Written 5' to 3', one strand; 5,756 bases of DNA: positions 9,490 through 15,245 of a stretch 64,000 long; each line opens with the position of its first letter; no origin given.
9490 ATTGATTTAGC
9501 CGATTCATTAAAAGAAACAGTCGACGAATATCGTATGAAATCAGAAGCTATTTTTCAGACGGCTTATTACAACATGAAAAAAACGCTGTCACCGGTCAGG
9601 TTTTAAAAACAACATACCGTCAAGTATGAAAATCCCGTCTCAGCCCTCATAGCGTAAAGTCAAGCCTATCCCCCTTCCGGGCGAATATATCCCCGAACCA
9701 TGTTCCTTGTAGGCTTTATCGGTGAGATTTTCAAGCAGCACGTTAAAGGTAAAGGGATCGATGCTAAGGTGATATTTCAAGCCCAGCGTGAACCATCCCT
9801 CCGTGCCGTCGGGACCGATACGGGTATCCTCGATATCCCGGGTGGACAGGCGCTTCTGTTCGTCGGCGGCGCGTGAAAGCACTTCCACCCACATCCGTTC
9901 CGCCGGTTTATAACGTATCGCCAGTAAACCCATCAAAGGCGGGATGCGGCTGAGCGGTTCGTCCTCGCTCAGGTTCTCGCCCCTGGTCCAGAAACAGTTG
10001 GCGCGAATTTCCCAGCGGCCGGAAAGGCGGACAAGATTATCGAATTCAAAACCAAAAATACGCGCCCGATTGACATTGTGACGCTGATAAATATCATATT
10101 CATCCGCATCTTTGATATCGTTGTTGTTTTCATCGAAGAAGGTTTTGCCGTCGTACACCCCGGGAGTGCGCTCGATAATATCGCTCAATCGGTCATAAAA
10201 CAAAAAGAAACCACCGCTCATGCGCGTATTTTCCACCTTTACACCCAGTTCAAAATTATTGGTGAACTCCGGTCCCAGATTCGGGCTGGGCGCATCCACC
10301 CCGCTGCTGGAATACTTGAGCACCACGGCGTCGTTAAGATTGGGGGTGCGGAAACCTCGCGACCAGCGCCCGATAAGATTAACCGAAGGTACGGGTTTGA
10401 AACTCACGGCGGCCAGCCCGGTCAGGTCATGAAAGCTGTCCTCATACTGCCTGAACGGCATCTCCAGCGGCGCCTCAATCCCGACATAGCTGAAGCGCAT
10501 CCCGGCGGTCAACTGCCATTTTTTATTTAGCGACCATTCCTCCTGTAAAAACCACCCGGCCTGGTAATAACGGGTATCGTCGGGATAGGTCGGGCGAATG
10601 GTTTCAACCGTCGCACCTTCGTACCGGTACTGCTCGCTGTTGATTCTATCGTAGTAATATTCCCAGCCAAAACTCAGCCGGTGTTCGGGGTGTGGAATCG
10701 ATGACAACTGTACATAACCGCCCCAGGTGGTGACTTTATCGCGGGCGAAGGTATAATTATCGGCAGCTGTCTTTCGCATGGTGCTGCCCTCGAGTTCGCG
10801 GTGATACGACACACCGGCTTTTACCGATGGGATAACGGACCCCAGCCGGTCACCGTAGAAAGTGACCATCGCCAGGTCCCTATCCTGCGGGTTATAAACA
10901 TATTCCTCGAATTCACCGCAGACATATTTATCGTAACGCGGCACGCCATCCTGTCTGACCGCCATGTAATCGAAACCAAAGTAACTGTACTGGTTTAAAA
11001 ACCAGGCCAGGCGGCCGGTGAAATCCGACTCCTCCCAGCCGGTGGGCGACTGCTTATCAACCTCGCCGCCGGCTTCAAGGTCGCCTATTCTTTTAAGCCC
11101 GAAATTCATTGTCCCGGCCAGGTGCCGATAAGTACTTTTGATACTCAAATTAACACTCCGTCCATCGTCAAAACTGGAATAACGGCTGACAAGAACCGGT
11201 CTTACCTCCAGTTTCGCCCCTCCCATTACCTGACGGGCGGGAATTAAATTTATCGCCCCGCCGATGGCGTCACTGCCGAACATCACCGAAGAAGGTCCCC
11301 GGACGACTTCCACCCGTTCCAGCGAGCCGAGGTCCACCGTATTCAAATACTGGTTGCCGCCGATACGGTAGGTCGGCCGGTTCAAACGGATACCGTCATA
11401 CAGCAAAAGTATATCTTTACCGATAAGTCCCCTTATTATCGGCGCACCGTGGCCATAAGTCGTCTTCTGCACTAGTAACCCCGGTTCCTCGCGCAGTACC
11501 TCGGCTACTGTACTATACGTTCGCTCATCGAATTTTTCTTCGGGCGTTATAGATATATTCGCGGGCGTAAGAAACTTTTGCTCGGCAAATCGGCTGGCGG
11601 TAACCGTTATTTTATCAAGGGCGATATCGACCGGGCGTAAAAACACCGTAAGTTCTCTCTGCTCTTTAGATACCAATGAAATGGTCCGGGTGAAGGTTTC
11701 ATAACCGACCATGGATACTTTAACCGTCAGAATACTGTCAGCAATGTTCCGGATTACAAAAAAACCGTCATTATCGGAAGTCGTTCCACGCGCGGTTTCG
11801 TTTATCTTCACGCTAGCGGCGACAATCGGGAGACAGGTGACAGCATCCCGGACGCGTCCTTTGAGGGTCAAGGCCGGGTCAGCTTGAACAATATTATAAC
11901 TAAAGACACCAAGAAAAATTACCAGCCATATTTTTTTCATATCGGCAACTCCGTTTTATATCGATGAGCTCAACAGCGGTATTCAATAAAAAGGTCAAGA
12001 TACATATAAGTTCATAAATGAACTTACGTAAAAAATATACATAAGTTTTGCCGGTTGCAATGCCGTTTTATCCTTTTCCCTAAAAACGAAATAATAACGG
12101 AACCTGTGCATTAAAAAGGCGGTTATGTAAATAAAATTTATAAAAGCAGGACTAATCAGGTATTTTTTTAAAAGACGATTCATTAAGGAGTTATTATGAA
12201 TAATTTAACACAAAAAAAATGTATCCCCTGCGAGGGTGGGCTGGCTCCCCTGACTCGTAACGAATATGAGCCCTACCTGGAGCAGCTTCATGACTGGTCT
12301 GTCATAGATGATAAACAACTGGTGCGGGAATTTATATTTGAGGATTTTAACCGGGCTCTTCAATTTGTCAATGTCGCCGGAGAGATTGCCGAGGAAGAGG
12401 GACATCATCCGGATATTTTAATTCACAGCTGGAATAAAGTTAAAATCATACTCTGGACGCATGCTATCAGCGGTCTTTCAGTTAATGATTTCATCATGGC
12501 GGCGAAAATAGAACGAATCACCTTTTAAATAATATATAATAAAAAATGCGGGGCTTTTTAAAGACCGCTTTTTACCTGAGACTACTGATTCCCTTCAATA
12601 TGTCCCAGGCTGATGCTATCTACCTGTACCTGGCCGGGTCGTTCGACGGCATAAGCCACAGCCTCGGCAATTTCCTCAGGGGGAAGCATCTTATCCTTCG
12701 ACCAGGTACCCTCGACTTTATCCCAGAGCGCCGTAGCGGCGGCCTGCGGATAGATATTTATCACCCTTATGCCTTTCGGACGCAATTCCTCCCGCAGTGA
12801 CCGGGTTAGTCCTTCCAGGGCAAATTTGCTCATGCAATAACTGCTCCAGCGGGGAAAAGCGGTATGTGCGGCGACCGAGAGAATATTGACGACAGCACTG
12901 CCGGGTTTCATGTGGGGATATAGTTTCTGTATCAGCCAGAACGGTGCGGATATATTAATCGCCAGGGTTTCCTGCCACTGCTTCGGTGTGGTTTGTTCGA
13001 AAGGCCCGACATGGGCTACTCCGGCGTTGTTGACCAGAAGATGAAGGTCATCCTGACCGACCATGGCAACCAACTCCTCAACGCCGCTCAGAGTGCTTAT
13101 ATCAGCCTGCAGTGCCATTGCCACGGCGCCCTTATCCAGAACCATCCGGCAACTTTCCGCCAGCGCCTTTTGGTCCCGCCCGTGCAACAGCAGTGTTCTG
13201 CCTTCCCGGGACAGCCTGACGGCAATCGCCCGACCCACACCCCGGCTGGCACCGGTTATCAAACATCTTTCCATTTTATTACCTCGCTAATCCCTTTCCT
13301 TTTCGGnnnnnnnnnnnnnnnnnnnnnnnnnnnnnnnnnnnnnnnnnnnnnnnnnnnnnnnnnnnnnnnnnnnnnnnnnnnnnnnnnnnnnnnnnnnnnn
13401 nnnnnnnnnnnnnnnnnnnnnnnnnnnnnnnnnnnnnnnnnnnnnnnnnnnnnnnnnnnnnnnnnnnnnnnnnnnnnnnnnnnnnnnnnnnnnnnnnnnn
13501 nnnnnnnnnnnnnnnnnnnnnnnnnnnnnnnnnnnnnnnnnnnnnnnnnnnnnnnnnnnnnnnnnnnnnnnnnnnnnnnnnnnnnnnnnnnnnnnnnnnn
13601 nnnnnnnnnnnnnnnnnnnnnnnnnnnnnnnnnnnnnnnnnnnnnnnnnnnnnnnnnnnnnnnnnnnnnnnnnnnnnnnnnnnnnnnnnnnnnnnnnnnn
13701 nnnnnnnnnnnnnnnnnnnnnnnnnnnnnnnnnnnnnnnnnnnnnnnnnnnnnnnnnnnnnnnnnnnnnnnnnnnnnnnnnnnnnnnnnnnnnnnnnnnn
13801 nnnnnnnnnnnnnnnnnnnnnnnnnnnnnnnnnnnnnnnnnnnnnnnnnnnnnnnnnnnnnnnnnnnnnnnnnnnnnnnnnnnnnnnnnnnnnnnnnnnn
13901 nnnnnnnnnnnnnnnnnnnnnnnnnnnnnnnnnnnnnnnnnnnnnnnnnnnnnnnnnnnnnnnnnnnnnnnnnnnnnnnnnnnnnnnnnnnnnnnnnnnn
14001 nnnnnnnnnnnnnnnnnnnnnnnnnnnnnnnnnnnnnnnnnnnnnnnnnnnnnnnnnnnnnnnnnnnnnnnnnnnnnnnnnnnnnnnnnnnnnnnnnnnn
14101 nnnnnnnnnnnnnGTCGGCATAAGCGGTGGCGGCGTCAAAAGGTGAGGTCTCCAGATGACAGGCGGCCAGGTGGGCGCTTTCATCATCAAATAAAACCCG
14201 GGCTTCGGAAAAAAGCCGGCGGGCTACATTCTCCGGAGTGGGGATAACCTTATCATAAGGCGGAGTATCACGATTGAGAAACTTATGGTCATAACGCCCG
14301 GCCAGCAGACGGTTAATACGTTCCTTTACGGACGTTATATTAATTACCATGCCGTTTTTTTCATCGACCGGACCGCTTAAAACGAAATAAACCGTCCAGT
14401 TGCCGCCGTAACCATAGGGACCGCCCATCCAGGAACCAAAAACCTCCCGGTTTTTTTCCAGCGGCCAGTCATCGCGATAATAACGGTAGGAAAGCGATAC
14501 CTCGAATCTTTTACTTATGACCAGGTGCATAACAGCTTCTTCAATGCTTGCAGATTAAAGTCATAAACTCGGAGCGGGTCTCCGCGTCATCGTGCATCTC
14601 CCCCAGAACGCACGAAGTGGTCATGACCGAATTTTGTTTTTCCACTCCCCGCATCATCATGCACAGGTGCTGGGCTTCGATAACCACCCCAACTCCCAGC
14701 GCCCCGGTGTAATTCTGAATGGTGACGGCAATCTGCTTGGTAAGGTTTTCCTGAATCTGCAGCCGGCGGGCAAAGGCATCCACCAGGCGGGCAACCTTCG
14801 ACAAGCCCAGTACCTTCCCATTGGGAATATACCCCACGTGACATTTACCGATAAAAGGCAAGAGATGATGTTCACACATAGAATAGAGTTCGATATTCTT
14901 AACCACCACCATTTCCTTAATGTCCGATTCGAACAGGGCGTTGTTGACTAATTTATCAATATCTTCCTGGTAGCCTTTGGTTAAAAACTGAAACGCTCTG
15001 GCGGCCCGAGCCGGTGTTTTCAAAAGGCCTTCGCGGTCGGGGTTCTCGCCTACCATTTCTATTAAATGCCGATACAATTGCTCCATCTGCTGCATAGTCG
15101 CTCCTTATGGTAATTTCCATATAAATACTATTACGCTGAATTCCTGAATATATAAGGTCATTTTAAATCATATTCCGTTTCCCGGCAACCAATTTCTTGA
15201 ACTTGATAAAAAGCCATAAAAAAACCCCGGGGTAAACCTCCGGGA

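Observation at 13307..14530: Single-chain pseudo-trimer: three PTPS T-fold repeats, of which only the last keeps the full catalytic set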

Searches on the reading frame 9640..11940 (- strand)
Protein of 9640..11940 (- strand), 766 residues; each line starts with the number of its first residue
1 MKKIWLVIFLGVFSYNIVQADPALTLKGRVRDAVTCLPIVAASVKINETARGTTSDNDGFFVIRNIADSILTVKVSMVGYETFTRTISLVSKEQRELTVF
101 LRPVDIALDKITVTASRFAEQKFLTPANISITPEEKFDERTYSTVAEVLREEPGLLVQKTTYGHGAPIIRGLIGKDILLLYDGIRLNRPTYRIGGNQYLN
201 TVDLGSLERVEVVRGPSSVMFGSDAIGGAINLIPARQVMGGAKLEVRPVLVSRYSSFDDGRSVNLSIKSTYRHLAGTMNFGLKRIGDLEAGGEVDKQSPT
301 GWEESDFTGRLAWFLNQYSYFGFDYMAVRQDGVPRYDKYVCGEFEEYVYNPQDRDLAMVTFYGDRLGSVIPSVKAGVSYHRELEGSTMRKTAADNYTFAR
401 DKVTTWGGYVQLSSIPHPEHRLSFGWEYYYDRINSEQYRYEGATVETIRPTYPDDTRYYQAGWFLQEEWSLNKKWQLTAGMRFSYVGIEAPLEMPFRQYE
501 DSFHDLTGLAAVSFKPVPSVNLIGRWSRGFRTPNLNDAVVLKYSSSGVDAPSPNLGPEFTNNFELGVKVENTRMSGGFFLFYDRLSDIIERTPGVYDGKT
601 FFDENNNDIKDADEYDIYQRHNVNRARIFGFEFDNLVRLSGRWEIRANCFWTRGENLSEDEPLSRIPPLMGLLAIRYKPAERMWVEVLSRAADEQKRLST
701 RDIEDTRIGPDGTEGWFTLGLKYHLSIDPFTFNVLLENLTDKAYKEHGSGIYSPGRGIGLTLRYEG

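Call 38: search_protein_families(library=pfam, proteins=[window:9640-11940:-], max_evalue=0.00001)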
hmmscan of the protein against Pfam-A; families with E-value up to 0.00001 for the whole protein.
window:9640-11940:- (766 aa): 5 families
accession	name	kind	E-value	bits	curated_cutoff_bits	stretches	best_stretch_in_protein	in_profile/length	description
PF00593.30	TonB_dep_Rec_b-barrel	-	2.4e-32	113.8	27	1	319-721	38-417/436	TonB dependent receptor-like, beta-barrel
PF07715.20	Plug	-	2.4e-22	79.9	23.9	1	125-229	5-107/107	TonB-dependent Receptor Plug Domain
PF13715.12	CarbopepD_reg_2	-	9.4e-15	54.9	32.2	1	26-113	1-88/88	CarboxypepD_reg-like domain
PF13620.12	CarboxypepD_reg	-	2.8e-12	47.2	32.3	1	25-101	1-81/82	Carboxypeptidase regulatory-like domain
PF14905.12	OMP_b-brl_3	-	6.6e-06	25.9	27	0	417-649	68-290/408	Outer membrane protein beta-barrel family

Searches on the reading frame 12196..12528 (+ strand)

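Call 3: search_protein_families(library=pfam, proteins=[window:12196-12528:+], max_evalue=1)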
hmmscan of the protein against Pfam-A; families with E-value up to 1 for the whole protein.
window:12196-12528:+ (110 aa): 1 family
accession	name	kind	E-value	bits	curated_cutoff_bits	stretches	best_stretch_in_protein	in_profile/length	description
PF01329.24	Pterin_4a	-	1.1e-29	102.8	26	1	18-108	2-91/91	Pterin 4 alpha carbinolamine dehydratase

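Call 4: search_protein_families(library=ncbifam, proteins=[window:12196-12528:+], max_evalue=1)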
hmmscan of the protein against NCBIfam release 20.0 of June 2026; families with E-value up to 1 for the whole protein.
window:12196-12528:+ (110 aa): 5 families
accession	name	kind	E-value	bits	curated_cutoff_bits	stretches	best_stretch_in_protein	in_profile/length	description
NF002016.0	PRK00823.1-1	equivalog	8.9e-32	109.5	133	1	1-108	1-110/113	4a-hydroxytetrahydrobiopterin dehydratase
NF002019.0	PRK00823.1-4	equivalog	3.3e-29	101.3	137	1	2-108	5-111/116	4a-hydroxytetrahydrobiopterin dehydratase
NF002017.0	PRK00823.1-2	equivalog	8.3e-22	77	80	1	18-108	4-92/94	4a-hydroxytetrahydrobiopterin dehydratase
NF002018.0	PRK00823.1-3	equivalog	5.8e-18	64.7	108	1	19-108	6-95/98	4a-hydroxytetrahydrobiopterin dehydratase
NF002020.0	PRK00823.1-5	equivalog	9.6e-15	54.7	146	1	17-109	13-105/111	4a-hydroxytetrahydrobiopterin dehydratase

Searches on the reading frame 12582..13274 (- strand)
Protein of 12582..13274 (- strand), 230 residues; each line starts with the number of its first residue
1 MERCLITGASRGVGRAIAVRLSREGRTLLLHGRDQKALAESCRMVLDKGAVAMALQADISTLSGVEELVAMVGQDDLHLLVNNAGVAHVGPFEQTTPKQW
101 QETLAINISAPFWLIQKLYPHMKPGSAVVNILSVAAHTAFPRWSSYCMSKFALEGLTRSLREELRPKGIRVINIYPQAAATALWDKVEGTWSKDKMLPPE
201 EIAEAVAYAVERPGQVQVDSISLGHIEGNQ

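Call 3: search_protein_families(library=pfam, proteins=[window:12582-13274:-], max_evalue=1)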
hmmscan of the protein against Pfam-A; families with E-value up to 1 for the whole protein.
window:12582-13274:- (230 aa): 6 families
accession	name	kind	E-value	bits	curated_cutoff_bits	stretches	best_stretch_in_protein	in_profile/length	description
PF00106.31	adh_short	-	6.7e-45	153.4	26.6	1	4-187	3-190/195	short chain dehydrogenase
PF13561.12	adh_short_C2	-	1.6e-36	126.6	27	1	8-190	1-187/236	Enoyl-(Acyl carrier protein) reductase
PF08659.16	KR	-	1.7e-12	48.1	22.6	1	5-163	4-166/180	KR domain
PF08643.16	DUF1776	-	8.7e-07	29.1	25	1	88-174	104-194/294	Fungal family of unknown function (DUF1776)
PF23441.1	SDR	-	8.7e-07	29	27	1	58-195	72-210/258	SDR-like rossmann domain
PF01370.27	Epimerase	-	0.00061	19.7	20.9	1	5-107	2-95/240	NAD dependent epimerase/dehydratase family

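Call 4: search_protein_families(library=ncbifam, proteins=[window:12582-13274:-], max_evalue=1)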
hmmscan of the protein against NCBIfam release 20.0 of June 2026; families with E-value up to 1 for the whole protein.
window:12582-13274:- (230 aa): 234 families (the best 25 are shown)
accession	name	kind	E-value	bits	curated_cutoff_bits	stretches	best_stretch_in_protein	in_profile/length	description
NF005672.0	PRK07454.1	equivalog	2.9e-55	187.1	234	1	2-223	7-234/241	SDR family oxidoreductase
NF006073.0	PRK08219.1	equivalog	1.3e-41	142.8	218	1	3-222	5-221/227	SDR family oxidoreductase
NF005594.0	PRK07326.1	equivalog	1.9e-40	138.9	271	1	4-218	9-224/237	SDR family oxidoreductase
NF006565.0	PRK09072.1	equivalog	1.9e-39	135.8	238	1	3-212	7-220/265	SDR family oxidoreductase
NF005806.0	PRK07666.1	equivalog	3.4e-38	131.3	286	1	4-212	10-223/239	3-ketoacyl-ACP reductase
NF004825.0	PRK06181.1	equivalog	5.1e-37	127.6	215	1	3-212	8-230/268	SDR family oxidoreductase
NF005559.1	PRK07231.1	subfamily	2.9e-36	125.2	215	1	4-189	7-196/249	glucose 1-dehydrogenase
NF005878.0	PRK07825.1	subfamily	3.1e-35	121.9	287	1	5-214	13-221/278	short chain dehydrogenase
TIGR01963.1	PHB_DH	subfamily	1e-34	120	307.05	1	4-209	4-213/255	3-hydroxybutyrate dehydrogenase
NF006123.0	PRK08267.1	equivalog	5.2e-34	117.6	261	1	2-216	3-226/261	SDR family oxidoreductase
TIGR02415.1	23BDH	subfamily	1.5e-33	116.3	304.35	1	4-207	3-211/254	acetoin reductase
NF005075.0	PRK06500.1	equivalog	9.4e-33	113.6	336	1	3-188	8-192/249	SDR family oxidoreductase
NF005881.0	PRK07832.1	equivalog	2.6e-32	112.2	296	1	2-188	10-202/287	SDR family oxidoreductase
NF009093.0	PRK12429.1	subfamily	3.3e-32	111.8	258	1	4-210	8-218/259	3-hydroxybutyrate dehydrogenase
NF006118.0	PRK08264.1-4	subfamily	4.6e-32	111.4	279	1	4-213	8-210/244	SDR family oxidoreductase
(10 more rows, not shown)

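Call 36: search_solved_structures(query=window:12582-13274:-, max_evalue=1e-10)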
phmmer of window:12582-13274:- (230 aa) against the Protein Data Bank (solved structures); distinct sequences matched with E-value up to 1e-10: 427 (the best 60 are shown).
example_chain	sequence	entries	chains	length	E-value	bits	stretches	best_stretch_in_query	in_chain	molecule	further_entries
2bd0_A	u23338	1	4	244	5.9e-28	101.1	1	4-225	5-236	sepiapterin reductase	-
9vrg_A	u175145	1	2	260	1.4e-26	96.6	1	4-183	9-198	Carbonyl Reductase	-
7nm7_AAA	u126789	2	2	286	2.5e-26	95.8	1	4-181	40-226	Antimycin pathway standalone ketoreductase enzyme, AntM | Antimycin pathway standalone ketoreductase, AntM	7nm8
9vrz_A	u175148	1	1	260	2.5e-26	95.7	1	4-183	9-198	Carbonyl Reductase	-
9vry_A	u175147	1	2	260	3.5e-26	95.3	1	4-181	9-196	Carbonyl Reductase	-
9vs0_A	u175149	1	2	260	4.9e-26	94.8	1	4-181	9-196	Carbonyl Reductase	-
3icc_A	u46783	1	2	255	6.3e-26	94.4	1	4-181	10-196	Putative 3-oxoacyl-(acyl carrier protein) reductase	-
3wtc_A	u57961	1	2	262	7.8e-26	94.1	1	5-188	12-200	Putative oxidoreductase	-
2ehd_A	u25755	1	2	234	1.3e-25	93.4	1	4-223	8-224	Oxidoreductase, short-chain dehydrogenase/reductase family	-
4weo_A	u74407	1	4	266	2.1e-25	92.7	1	4-194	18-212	Putative acetoin(Diacetyl) reductase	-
3wye_A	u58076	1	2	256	4.1e-25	91.8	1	4-199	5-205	Diacetyl reductase [(S)-acetoin forming],L-2,3-butanediol dehydrogenase,Diacetyl reductase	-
6ypz_AAA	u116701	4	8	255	5e-25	91.5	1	3-177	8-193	Monooxygenase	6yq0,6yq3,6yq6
3v2g_A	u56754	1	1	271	5.7e-25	91.3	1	4-182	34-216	3-oxoacyl-[acyl-carrier-protein] reductase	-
8hi4_A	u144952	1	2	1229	2.1e-23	86.2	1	4-177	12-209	Short-chain dehydrogenase/reductase SDR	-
1geg_A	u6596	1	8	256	3.2e-23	85.6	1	4-190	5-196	ACETOIN REDUCTASE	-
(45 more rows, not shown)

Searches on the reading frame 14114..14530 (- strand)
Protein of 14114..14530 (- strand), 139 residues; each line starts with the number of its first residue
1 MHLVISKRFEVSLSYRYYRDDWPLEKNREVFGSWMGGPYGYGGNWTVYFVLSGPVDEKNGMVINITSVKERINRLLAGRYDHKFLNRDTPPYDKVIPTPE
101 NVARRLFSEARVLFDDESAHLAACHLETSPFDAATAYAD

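Call 51: search_protein_families(library=pfam, proteins=[window:14114-14530:-], max_evalue=0.01)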
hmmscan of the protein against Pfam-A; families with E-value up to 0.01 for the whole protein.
window:14114-14530:- (139 aa): 1 family
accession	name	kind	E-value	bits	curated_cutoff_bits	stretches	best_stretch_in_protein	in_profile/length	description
PF01242.24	PTPS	-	2.2e-15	57.1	22.4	1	42-135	26-117/121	6-pyruvoyl tetrahydropterin synthase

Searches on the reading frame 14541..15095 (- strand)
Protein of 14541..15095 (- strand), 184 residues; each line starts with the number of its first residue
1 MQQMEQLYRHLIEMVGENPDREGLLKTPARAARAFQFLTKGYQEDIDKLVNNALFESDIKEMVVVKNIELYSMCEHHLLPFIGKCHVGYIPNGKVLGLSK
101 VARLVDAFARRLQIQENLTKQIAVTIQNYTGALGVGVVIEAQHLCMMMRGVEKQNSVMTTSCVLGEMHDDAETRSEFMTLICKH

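Call 3: search_protein_families(library=pfam, proteins=[window:14541-15095:-], max_evalue=1)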
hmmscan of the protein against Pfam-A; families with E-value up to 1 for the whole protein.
window:14541-15095:- (184 aa): 2 families
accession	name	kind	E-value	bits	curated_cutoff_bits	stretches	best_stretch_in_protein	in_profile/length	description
PF01227.27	GTP_cyclohydroI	-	5.1e-74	248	27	1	5-181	2-178/179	GTP cyclohydrolase I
PF14489.11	QueF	-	0.076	13.7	27.3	1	83-129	4-50/81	QueF-like protein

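Call 4: search_protein_families(library=ncbifam, proteins=[window:14541-15095:-], max_evalue=1)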
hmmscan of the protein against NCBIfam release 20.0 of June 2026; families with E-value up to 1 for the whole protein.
window:14541-15095:- (184 aa): 6 families
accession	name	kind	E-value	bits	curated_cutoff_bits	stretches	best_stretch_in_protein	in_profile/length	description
NF006825.1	PRK09347.1-2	subfamily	5.2e-79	263.9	174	1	4-181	1-178/179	GTP cyclohydrolase I FolE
TIGR00063.1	folE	equivalog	1.9e-72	242.6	181.6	1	4-181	1-178/180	GTP cyclohydrolase I FolE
NF006826.0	PRK09347.1-3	subfamily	8e-70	234.2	162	1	2-182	7-187/189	GTP cyclohydrolase I FolE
NF006824.0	PRK09347.1-1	equivalog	4.2e-43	147.3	202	1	2-182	36-217/219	GTP cyclohydrolase I FolE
NF041613.1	fdxn_Azotob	equivalog_domain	0.0034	17.6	195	1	97-176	25-105/107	2Fe-2S ferredoxin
TIGR03139.1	QueF-II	equivalog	0.016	15.1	86.9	1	61-128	18-85/115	preQ(1) synthase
